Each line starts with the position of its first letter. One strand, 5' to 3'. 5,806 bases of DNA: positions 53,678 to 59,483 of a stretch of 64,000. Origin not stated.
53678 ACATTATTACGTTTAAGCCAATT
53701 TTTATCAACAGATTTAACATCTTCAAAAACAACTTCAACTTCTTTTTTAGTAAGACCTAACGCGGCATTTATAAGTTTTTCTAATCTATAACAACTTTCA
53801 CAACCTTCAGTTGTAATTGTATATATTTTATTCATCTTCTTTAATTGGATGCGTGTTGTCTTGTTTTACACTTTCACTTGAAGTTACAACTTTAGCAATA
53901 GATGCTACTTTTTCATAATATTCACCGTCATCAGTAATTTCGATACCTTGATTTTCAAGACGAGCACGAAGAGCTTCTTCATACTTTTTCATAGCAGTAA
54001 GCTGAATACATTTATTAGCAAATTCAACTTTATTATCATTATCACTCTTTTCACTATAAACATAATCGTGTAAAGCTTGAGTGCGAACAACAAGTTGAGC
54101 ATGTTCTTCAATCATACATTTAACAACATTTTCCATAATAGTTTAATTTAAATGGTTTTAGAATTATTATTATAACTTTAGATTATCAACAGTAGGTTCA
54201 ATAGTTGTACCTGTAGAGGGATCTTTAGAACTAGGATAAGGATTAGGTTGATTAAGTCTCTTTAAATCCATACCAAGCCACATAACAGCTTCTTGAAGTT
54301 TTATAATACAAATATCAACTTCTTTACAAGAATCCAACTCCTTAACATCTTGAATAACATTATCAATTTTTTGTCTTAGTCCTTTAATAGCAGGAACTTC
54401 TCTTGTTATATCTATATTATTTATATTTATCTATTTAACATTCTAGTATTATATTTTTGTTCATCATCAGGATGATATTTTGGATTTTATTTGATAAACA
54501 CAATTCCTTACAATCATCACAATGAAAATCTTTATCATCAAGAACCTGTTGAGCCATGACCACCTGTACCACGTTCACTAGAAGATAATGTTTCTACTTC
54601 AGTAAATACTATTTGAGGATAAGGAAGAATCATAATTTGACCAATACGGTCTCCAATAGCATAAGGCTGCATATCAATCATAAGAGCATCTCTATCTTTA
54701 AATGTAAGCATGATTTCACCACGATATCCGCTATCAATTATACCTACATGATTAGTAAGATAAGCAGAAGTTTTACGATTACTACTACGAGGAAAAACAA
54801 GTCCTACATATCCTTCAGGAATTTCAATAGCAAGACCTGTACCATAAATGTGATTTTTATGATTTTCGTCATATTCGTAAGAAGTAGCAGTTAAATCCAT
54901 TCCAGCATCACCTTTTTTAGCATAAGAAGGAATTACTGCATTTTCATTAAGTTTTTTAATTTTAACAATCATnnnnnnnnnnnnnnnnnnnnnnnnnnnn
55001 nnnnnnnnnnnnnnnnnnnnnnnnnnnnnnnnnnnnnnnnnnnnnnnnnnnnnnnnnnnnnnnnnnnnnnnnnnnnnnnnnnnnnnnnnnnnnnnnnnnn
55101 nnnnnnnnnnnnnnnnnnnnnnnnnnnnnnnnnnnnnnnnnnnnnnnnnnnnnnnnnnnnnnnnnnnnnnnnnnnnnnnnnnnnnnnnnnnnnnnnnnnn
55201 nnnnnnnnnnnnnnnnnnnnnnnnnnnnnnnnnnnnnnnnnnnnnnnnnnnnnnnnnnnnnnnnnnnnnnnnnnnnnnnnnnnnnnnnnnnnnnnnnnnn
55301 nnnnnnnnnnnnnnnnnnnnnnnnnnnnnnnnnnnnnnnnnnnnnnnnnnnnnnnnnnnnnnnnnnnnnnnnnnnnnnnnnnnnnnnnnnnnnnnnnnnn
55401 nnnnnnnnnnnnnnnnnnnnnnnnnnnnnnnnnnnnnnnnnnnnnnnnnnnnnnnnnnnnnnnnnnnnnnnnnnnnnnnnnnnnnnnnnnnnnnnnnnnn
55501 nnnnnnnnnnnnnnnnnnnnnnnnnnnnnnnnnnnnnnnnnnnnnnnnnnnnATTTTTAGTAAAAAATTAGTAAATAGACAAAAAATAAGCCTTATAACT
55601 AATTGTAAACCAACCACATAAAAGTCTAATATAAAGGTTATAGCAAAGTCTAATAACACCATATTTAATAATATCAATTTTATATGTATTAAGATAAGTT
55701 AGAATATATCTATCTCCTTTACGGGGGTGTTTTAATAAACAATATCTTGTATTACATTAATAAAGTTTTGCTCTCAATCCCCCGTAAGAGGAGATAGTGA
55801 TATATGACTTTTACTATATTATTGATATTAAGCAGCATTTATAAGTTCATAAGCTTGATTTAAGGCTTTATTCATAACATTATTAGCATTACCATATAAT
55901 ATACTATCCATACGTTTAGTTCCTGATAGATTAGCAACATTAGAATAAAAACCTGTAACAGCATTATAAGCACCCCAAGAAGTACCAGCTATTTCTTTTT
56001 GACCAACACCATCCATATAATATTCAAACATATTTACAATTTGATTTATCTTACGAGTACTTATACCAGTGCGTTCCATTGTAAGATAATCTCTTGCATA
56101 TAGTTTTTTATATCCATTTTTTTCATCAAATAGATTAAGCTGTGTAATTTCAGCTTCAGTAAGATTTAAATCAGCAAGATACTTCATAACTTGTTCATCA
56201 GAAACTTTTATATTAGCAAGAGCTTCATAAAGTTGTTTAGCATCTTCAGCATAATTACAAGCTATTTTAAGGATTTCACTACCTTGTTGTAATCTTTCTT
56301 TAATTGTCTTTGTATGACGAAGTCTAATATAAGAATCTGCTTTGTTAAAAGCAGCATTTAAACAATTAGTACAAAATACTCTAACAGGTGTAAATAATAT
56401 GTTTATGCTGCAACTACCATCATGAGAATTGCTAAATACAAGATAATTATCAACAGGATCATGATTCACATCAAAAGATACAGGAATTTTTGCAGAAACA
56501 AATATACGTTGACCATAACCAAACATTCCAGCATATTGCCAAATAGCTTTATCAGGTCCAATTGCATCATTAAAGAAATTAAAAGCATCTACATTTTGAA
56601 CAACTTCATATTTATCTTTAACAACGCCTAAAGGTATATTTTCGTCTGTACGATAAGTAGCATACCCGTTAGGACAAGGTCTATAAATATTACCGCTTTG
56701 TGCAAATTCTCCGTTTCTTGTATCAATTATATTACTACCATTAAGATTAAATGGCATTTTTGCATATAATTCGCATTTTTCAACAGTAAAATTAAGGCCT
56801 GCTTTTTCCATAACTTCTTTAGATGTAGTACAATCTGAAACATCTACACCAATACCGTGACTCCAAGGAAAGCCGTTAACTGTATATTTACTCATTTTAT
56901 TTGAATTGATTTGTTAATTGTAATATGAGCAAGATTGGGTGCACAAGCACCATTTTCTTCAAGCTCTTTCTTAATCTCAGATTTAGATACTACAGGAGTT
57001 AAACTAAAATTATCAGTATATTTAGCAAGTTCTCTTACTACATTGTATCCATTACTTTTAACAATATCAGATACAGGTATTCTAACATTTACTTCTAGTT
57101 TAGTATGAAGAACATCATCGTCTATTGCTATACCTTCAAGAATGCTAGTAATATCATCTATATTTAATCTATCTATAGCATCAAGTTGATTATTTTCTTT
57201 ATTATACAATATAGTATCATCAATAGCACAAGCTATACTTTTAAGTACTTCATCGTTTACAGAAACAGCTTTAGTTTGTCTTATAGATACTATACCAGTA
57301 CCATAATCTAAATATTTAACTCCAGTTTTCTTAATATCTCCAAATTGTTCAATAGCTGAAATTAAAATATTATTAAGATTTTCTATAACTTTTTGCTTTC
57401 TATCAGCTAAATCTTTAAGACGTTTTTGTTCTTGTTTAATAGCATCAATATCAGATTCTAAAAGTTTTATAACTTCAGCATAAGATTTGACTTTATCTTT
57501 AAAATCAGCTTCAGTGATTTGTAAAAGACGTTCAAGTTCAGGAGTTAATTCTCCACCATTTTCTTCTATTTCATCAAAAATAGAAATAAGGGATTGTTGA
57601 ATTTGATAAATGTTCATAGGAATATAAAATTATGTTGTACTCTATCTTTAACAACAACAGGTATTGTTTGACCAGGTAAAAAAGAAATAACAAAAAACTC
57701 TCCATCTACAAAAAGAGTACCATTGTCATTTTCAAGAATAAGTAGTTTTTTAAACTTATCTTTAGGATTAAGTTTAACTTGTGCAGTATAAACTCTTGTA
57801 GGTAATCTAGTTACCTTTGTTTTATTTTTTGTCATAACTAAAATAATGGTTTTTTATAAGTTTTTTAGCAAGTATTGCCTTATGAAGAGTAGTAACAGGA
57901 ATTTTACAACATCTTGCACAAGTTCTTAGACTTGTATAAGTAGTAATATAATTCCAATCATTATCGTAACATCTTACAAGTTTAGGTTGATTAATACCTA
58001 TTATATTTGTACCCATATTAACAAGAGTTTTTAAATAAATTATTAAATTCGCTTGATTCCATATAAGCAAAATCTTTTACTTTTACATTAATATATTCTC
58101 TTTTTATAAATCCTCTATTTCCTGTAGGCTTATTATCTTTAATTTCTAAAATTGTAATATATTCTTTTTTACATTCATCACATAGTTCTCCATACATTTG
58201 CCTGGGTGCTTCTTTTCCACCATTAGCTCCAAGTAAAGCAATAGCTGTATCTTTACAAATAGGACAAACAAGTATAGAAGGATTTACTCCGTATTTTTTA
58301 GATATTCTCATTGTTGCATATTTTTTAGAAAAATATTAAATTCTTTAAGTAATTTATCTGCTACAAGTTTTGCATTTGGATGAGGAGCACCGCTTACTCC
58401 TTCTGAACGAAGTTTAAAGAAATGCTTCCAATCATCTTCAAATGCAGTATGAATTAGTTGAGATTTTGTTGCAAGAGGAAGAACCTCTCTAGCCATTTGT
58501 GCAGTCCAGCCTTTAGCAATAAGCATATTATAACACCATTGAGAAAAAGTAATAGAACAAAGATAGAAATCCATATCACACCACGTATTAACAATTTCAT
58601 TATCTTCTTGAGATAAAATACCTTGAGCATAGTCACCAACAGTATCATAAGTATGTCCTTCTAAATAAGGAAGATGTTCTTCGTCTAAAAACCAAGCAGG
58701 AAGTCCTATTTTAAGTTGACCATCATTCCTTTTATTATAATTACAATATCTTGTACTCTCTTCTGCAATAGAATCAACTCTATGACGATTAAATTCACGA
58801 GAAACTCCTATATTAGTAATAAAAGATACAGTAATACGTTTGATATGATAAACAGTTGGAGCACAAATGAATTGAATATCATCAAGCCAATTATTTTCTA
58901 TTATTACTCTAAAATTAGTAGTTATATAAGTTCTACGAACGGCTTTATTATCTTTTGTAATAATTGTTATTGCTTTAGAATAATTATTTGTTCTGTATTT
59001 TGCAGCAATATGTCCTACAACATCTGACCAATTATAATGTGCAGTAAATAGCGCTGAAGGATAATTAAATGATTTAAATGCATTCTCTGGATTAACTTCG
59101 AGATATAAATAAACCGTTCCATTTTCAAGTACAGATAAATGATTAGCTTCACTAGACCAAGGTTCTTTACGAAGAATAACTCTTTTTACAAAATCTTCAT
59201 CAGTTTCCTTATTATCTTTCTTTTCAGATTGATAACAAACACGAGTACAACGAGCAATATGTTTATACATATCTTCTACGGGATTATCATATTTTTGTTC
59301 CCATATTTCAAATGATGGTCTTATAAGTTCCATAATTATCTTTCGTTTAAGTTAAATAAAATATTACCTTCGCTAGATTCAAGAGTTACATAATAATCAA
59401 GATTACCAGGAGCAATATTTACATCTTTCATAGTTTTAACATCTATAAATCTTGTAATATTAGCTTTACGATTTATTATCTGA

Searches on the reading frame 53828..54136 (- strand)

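Call 35: search_protein_families(library=pfam, proteins=[window:53828-54136:-], max_evalue=0.01)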
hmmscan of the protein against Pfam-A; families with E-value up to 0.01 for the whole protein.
window:53828-54136:- (102 aa): 1 family
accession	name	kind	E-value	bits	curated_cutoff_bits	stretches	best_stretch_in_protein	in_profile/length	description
PF21825.2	crAss001_48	-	8e-12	45.3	24.8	1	3-61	2-60/61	crAss001_48 related protein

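Call 36: search_protein_families(library=phrogs, proteins=[window:53828-54136:-], max_evalue=0.001)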
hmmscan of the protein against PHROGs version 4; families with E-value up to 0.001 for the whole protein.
window:53828-54136:- (102 aa): 2 families
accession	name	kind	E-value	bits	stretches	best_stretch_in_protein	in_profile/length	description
phrog_774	-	unknown function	5.2e-08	34.2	1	1-69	63-131/134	-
phrog_3934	-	unknown function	2.8e-05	24.6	1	8-63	115-170/336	-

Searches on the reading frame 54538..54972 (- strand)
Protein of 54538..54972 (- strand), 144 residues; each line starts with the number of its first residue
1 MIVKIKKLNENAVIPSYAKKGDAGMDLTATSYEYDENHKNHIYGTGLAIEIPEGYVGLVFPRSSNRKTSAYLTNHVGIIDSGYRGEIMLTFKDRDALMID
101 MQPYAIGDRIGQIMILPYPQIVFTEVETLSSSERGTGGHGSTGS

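Call 35: search_protein_families(library=pfam, proteins=[window:54538-54972:-], max_evalue=0.01)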
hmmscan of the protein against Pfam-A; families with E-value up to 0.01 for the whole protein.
window:54538-54972:- (144 aa): 2 families
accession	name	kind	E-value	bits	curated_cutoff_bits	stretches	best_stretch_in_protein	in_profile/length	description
PF00692.24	dUTPase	-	3e-20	72.8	22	1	11-143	2-129/129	dUTPase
PF22769.1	DCD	-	1.2e-05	25.9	27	1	49-114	87-149/153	dCTP deaminase-like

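Call 36: search_protein_families(library=phrogs, proteins=[window:54538-54972:-], max_evalue=0.001)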
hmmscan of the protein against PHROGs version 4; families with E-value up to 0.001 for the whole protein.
window:54538-54972:- (144 aa): 1 family
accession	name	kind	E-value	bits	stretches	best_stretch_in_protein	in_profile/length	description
phrog_135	-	DNA, RNA and nucleotide metabolism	6.5e-48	165.4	1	3-143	147-290/463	dUTPase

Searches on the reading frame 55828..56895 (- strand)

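Call 35: search_protein_families(library=pfam, proteins=[window:55828-56895:-], max_evalue=0.01)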
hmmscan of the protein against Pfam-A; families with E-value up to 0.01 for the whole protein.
window:55828-56895:- (355 aa): 1 family
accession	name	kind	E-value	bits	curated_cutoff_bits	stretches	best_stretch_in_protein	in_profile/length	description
PF06067.16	DUF932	-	5e-45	154.5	23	1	88-326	1-212/227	Domain of unknown function (DUF932)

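Call 36: search_protein_families(library=phrogs, proteins=[window:55828-56895:-], max_evalue=0.001)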
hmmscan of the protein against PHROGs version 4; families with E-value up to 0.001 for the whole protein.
window:55828-56895:- (355 aa): 2 families
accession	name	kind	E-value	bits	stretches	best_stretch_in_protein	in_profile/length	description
phrog_1221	-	unknown function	6.9e-71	240.2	1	7-348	33-336/355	-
phrog_21518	-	unknown function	2.8e-05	24.7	1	141-241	105-206/285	-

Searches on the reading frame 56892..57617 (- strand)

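Call 35: search_protein_families(library=pfam, proteins=[window:56892-57617:-], max_evalue=0.01)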
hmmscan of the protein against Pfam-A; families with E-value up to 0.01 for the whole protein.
window:56892-57617:- (241 aa): 3 families
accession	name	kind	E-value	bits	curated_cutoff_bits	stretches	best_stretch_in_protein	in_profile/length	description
PF05565.16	Sipho_Gp157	-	8.9e-14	52.2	28.6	1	2-123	1-117/162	Siphovirus Gp157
PF10368.14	YkyA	-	0.0042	17.3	28.8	1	40-99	32-91/186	Putative cell-wall binding lipoprotein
PF04108.17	ATG17_like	-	0.0093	15.9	43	1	3-103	178-267/355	Autophagy protein ATG17-like domain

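Call 36: search_protein_families(library=phrogs, proteins=[window:56892-57617:-], max_evalue=0.001)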
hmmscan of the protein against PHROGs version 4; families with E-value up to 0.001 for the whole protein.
window:56892-57617:- (241 aa): 1 family
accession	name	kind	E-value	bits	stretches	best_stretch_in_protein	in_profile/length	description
phrog_253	-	DNA, RNA and nucleotide metabolism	2.8e-16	60.8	1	1-123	7-122/169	Mu Gam-like end protection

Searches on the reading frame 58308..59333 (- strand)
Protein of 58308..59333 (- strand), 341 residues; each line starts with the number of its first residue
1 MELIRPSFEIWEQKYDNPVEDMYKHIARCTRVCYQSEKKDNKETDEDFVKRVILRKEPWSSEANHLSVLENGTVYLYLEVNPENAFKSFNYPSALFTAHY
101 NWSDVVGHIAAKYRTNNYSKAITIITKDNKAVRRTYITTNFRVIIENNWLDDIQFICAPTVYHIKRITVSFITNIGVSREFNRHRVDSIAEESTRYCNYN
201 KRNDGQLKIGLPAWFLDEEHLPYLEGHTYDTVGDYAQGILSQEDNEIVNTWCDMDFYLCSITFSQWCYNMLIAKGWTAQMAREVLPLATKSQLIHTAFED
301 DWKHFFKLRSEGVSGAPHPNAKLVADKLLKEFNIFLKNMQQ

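Call 35: search_protein_families(library=pfam, proteins=[window:58308-59333:-], max_evalue=0.01)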
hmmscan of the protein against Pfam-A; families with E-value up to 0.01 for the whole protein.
window:58308-59333:- (341 aa): 1 family
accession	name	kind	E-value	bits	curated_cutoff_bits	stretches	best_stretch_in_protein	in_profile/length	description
PF02511.20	Thy1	-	1.5e-17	64.4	24.8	1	166-332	58-185/191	Thymidylate synthase complementing protein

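Call 36: search_protein_families(library=phrogs, proteins=[window:58308-59333:-], max_evalue=0.001)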
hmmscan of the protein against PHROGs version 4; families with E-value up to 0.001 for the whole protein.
window:58308-59333:- (341 aa): 2 families
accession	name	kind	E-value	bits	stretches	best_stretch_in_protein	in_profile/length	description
phrog_85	-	DNA, RNA and nucleotide metabolism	3e-17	63.4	1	168-332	433-572/866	thymidylate synthase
phrog_10644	-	DNA, RNA and nucleotide metabolism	0.00019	22.6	0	267-318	81-132/160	thymidylate synthase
